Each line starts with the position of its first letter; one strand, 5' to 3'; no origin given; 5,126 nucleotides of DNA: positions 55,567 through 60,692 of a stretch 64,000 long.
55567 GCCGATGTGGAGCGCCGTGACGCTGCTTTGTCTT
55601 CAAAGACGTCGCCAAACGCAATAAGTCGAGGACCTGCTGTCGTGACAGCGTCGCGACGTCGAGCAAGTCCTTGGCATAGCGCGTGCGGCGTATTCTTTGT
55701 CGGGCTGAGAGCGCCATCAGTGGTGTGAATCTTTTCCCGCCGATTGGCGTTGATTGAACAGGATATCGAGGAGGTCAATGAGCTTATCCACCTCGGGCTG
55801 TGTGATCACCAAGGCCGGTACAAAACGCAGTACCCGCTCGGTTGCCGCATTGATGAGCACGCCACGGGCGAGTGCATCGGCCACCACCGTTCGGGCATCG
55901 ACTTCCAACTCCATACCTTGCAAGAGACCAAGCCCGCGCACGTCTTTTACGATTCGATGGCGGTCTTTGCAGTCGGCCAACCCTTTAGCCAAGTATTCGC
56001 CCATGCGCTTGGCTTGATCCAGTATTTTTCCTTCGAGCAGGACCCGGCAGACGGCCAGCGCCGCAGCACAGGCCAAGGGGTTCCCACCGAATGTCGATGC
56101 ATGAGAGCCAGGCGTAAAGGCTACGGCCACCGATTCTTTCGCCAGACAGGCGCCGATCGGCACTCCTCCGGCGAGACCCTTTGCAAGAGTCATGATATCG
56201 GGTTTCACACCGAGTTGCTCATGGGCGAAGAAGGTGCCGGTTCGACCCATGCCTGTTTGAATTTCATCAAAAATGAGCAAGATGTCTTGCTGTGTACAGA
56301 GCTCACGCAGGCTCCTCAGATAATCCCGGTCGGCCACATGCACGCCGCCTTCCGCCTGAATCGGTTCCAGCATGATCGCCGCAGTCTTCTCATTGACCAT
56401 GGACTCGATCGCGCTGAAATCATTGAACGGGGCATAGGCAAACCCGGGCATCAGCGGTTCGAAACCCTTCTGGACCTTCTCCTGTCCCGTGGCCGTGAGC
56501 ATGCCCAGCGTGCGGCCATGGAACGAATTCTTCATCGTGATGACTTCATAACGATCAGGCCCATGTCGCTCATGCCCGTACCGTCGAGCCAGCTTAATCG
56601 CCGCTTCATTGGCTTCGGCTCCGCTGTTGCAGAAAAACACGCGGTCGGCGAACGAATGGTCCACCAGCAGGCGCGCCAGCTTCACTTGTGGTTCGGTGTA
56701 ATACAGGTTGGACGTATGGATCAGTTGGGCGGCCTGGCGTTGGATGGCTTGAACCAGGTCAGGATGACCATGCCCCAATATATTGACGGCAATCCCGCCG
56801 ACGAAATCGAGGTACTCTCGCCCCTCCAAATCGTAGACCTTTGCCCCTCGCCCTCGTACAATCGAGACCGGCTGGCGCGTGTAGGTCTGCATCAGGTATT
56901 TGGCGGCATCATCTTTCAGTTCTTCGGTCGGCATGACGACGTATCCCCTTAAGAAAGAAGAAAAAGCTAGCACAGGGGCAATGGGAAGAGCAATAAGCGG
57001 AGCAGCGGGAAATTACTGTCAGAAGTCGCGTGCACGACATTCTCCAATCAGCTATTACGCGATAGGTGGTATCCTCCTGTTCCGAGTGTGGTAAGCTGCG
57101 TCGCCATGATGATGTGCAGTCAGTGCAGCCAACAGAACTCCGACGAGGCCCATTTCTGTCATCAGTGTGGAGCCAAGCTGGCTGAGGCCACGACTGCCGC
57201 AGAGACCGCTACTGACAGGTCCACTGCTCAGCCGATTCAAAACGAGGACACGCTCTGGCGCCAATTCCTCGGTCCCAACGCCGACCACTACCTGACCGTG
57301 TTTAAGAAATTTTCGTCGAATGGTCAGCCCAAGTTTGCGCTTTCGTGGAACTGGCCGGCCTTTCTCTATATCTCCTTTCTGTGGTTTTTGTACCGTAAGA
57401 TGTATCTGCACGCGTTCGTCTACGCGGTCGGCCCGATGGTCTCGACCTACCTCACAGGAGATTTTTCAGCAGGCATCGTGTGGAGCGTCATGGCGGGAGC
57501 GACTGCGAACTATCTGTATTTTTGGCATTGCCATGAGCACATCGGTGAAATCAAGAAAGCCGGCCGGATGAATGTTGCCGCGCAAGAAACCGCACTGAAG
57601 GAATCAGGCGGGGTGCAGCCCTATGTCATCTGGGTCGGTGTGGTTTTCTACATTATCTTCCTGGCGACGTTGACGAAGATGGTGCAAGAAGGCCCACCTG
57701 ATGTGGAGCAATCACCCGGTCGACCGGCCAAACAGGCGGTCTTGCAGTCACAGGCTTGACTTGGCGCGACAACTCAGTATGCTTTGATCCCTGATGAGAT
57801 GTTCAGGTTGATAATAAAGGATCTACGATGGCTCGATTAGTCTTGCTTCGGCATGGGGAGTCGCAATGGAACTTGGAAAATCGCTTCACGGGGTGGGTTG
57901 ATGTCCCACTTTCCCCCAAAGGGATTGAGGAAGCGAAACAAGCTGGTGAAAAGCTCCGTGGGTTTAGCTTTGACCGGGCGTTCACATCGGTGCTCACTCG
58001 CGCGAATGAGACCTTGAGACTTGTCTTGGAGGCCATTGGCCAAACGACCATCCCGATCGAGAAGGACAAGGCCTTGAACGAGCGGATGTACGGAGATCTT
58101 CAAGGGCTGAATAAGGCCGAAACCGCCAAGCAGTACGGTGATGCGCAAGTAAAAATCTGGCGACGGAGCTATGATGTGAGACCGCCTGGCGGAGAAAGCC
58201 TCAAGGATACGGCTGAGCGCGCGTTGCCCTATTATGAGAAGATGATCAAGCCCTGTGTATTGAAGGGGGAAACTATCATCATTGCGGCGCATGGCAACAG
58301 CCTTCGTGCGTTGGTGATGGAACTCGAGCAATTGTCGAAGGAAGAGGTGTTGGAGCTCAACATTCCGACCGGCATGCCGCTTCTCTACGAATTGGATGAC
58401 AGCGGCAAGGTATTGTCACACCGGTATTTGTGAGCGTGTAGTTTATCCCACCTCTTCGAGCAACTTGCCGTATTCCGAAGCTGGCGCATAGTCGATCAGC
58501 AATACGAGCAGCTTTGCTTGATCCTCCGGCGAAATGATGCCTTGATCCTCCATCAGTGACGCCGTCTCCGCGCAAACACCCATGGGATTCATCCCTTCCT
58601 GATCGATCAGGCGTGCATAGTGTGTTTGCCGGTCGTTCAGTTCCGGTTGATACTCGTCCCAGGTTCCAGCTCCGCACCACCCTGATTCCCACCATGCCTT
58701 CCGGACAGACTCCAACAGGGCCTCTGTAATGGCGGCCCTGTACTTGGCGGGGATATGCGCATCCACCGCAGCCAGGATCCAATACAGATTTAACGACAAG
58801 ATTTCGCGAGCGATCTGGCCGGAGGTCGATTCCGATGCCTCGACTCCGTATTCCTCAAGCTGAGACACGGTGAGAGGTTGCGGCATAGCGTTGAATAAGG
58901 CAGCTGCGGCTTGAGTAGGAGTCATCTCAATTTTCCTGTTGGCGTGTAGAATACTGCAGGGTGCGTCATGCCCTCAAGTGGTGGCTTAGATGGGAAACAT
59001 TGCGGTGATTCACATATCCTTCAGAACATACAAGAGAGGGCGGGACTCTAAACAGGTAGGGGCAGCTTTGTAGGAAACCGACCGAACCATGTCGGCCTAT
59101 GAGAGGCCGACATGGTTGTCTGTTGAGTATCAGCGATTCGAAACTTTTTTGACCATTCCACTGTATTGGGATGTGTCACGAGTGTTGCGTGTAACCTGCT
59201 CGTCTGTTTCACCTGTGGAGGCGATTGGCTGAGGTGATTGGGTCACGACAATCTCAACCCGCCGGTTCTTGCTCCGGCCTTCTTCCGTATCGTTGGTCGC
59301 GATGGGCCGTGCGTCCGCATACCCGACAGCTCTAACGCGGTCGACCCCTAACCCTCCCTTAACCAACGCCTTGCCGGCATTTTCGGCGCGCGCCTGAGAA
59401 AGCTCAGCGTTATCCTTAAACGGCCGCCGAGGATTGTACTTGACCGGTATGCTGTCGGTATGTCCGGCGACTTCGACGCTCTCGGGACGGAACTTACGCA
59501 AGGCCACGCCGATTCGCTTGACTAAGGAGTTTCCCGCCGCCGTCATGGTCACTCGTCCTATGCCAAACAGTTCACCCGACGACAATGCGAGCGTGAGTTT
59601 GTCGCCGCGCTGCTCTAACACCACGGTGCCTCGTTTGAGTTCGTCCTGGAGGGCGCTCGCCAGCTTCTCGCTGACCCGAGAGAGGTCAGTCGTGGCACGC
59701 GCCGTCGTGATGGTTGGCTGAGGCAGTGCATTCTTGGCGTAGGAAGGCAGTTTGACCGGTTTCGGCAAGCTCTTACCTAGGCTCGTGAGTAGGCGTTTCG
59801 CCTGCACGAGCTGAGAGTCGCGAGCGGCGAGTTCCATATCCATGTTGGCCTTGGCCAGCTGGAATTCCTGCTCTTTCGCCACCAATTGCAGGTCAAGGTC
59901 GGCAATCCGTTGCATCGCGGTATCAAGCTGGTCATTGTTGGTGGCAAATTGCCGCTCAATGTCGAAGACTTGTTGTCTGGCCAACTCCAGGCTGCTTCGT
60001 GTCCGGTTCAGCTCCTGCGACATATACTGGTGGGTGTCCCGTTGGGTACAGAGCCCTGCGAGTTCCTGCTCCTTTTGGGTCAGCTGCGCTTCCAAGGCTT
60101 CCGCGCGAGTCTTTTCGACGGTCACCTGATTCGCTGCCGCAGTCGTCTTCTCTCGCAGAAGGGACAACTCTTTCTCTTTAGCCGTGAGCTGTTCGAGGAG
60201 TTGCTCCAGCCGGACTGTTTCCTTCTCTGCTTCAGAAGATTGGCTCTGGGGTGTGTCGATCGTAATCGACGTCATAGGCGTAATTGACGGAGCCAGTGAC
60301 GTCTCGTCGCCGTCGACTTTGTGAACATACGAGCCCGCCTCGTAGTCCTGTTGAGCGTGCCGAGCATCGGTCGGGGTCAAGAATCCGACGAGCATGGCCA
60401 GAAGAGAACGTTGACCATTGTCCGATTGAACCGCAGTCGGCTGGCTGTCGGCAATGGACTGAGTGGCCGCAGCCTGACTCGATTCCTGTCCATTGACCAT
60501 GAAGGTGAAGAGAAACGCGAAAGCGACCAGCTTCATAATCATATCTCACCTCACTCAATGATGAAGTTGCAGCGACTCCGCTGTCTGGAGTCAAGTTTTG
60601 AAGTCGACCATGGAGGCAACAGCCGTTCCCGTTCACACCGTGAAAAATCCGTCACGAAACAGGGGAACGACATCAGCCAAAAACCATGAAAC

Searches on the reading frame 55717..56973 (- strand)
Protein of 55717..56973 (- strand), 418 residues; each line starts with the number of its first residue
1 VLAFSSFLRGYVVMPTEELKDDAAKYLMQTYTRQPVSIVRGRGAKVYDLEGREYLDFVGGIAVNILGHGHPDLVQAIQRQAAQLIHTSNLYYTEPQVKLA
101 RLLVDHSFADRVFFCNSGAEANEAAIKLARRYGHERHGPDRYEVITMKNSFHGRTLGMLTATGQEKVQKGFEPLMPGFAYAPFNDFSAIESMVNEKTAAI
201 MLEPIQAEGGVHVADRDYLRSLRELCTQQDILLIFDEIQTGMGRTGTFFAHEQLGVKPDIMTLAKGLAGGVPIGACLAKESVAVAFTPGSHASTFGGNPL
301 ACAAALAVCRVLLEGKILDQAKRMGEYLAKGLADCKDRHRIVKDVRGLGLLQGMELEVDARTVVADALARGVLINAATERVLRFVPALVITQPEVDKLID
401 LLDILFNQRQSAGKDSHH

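Call 17: search_protein_families(library=ncbifam, proteins=[window:55717-56973:-], max_evalue=1e-8)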
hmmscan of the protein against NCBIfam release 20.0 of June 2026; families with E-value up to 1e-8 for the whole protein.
window:55717-56973:- (418 aa): 69 families (the best 25 are shown)
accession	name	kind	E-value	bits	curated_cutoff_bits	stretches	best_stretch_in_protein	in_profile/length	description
TIGR00707.1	argD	subfamily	4.2e-162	539.3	410.05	1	26-405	1-379/381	acetylornithine/succinylornithine family transaminase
NF002325.0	PRK01278.1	subfamily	5e-153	509.4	372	1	25-408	4-388/395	acetylornithine transaminase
NF002874.0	PRK03244.1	equivalog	2.4e-146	487.6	457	1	16-409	7-395/399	acetylornithine transaminase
NF002797.0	PRK02936.1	equivalog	4.8e-134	446.9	496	1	26-408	3-379/385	acetylornithine transaminase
NF003468.0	PRK05093.1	subfamily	6.2e-134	446.7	522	1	22-400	11-393/405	acetylornithine/succinyldiaminopimelate transaminase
TIGR03246.1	arg_catab_astC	subfamily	4.2e-133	444.2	609.95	1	24-400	7-387/397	acetylornithine/succinylornithine family transaminase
NF009047.0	PRK12381.1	subfamily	9.1e-127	423.2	630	1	21-408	8-399/406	bifunctional succinylornithine transaminase/acetylornithine transaminase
NF002985.0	PRK03715.1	equivalog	5.2e-125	417.2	568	1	20-408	4-393/395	acetylornithine transaminase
NF003273.0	PRK04260.1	equivalog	2.3e-119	398.4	616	1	26-406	3-375/376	acetylornithine transaminase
NF003397.0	PRK04612.1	equivalog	6.3e-116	387.6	735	1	23-397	11-392/408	acetylornithine transaminase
NF004426.0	PRK05769.1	equivalog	2.4e-112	375.9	552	2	194-405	219-436/441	acetyl ornithine aminotransferase family protein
NF005993.0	PRK08117.1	subfamily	2.2e-108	362.6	574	1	18-404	7-425/433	aspartate aminotransferase family protein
TIGR01885.1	Orn_aminotrans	equivalog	1.1e-100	337.3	378.4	1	20-402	5-397/402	ornithine--oxo-acid transaminase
NF003145.0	PRK04073.1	equivalog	2.3e-94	316.2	656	1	16-403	4-392/396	ornithine--oxo-acid transaminase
NF042418.1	LysJ_Th_th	equivalog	1.6e-93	313.7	700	1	29-400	13-379/386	[LysW]-aminoadipate semialdehyde transaminase LysJ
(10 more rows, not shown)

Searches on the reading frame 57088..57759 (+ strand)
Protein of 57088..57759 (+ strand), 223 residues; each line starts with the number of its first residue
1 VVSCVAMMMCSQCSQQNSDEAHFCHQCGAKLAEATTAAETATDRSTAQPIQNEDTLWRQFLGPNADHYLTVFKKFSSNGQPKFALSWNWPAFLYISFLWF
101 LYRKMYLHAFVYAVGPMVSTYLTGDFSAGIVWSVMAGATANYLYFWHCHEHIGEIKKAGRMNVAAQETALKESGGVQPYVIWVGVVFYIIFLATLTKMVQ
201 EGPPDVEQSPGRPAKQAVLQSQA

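Call 17: search_protein_families(library=ncbifam, proteins=[window:57088-57759:+], max_evalue=1e-8)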
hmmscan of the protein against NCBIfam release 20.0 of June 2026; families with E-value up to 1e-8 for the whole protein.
window:57088-57759:+ (223 aa): 0 families

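Call 59: search_protein_families(library=pfam, proteins=[window:57088-57759:+], max_evalue=0.01)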
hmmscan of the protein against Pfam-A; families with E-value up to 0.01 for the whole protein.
window:57088-57759:+ (223 aa): 4 families
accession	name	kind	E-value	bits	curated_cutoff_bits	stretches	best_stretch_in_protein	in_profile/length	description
PF13240.11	Zn_Ribbon_1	-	7.4e-07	29.2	25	1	10-31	2-23/23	zinc-ribbon domain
PF12773.13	DZR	-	1.9e-05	25.1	27.3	1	10-32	1-23/45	Double zinc ribbon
PF10947.13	DUF2628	-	0.00011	23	23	1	74-148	10-91/93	Protein of unknown function (DUF2628)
PF13248.11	Zn_ribbon_3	-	0.0038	17.1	27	1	8-31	3-26/26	zinc-ribbon domain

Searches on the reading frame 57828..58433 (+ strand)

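Call 17: search_protein_families(library=ncbifam, proteins=[window:57828-58433:+], max_evalue=1e-8)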
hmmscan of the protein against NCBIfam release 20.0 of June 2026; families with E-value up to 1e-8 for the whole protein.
window:57828-58433:+ (201 aa): 18 families
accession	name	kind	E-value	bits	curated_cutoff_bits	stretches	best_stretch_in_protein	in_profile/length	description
NF010713.0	PRK14115.1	equivalog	5.7e-86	287.8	305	2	1-120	1-122/248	2,3-diphosphoglycerate-dependent phosphoglycerate mutase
NF002339.0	PRK01295.1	equivalog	1.3e-84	282.8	316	1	3-199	4-202/206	2,3-bisphosphoglycerate-dependent phosphoglycerate mutase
TIGR01258.1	pgm_1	subfamily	3.4e-82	275.5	81.7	2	3-120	2-121/245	2,3-bisphosphoglycerate-dependent phosphoglycerate mutase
NF002217.0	PRK01112.1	equivalog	2.3e-80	269.3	320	2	72-198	98-224/228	2,3-bisphosphoglycerate-dependent phosphoglycerate mutase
NF010714.0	PRK14116.1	equivalog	2.3e-70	236.7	401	2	1-120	1-122/229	2,3-diphosphoglycerate-dependent phosphoglycerate mutase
NF010718.0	PRK14120.1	equivalog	4.4e-70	235.8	366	2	2-120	5-125/249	phosphoglyceromutase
NF010716.0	PRK14118.1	equivalog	1.3e-68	230.7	409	2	3-120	2-121/227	2,3-diphosphoglycerate-dependent phosphoglycerate mutase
NF010717.0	PRK14119.1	equivalog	4.7e-65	219.3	378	2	1-120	1-122/228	2,3-diphosphoglycerate-dependent phosphoglycerate mutase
NF010715.0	PRK14117.1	equivalog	7.2e-63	212.1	421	2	1-120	1-122/230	phosphoglycerate mutase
TIGR03162.1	ribazole_cobC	equivalog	2.3e-31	108.6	162.9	1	4-182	1-171/176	alpha-ribazole phosphatase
NF011580.0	PRK15004.1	equivalog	8e-22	78.2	250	1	3-182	2-176/203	adenosylcobalamin/alpha-ribazole phosphatase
NF005567.0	PRK07238.1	equivalog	8.6e-22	78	326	1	2-165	178-336/378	bifunctional RNase H/acid phosphatase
NF045917.1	PhserinePhPspA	equivalog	7.4e-21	74.8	350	1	1-168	1-163/211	phosphoserine phosphatase PspA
TIGR03848.1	MSMEG_4193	subfamily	5e-16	58.7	203.85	1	4-164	2-161/204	MSMEG_4193 family putative phosphomutase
NF038349.1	dPGM_arch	equivalog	1.9e-15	57.3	225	1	5-196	2-178/194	2,3-diphosphoglycerate-dependent phosphoglycerate mutase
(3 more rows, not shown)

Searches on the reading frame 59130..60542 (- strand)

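Call 17: search_protein_families(library=ncbifam, proteins=[window:59130-60542:-], max_evalue=1e-8)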
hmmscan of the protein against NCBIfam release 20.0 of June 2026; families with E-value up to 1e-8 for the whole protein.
window:59130-60542:- (470 aa): 29 families (the best 25 are shown)
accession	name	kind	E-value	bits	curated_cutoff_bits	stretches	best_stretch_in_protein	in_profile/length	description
TIGR03350.1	type_VI_ompA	equivalog_domain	8.5e-32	110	139.8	1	293-433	1-137/137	type VI secretion system protein TssL, long form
NF006541.1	PRK09038.1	equivalog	2.2e-29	102.9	283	1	275-435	94-250/253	flagellar motor protein MotD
NF005444.0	PRK07033.1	equivalog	3e-28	99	520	1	273-442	266-430/438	DotU family type VI secretion system protein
NF053611.1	YiaD_Gzip_OmpA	equivalog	2.1e-26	92.9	175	1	282-433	62-206/206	YiaD family glycine zipper/OmpA-like lipoprotein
NF006508.0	PRK08944.1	subfamily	2.9e-26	92.4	259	1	275-438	132-292/304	MotB family protein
NF005999.0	PRK08126.1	subfamily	8.6e-25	87.4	571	1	287-435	288-432/432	hypothetical protein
NF053585.1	OMP_LP_YfiB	equivalog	1.1e-19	70.9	128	1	310-435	44-162/163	outer membrane lipoprotein YfiB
NF005831.1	PRK07734.1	equivalog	4.1e-19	69.4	301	1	279-433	96-248/250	flagellar motor protein MotB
NF005195.1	PRK06667.1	equivalog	4.1e-19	69.3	300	1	284-435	84-237/241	flagellar motor protein MotB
NF007804.1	PRK10510.1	equivalog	2.5e-18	66.2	307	1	297-434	87-217/219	OmpA family lipoprotein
NF006542.0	PRK09039.1-1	equivalog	3.7e-18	65.8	388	1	99-434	318-625/627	peptidoglycan -binding protein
NF006547.1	PRK09040.1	equivalog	1.1e-17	64.1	194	1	291-434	60-201/213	hypothetical protein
NF005382.1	PRK06925.1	equivalog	4.5e-17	63.1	264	1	316-434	109-224/225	flagellar motor protein MotS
NF053612.1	anchor_PA1041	equivalog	4.5e-15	56.2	250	1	325-433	134-235/236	PA1041 family peptidoglycan-binding anchor lipoprotein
NF045787.1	OmpABordt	equivalog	5.6e-15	55.5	200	1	319-434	82-190/194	outer membrane protein OmpA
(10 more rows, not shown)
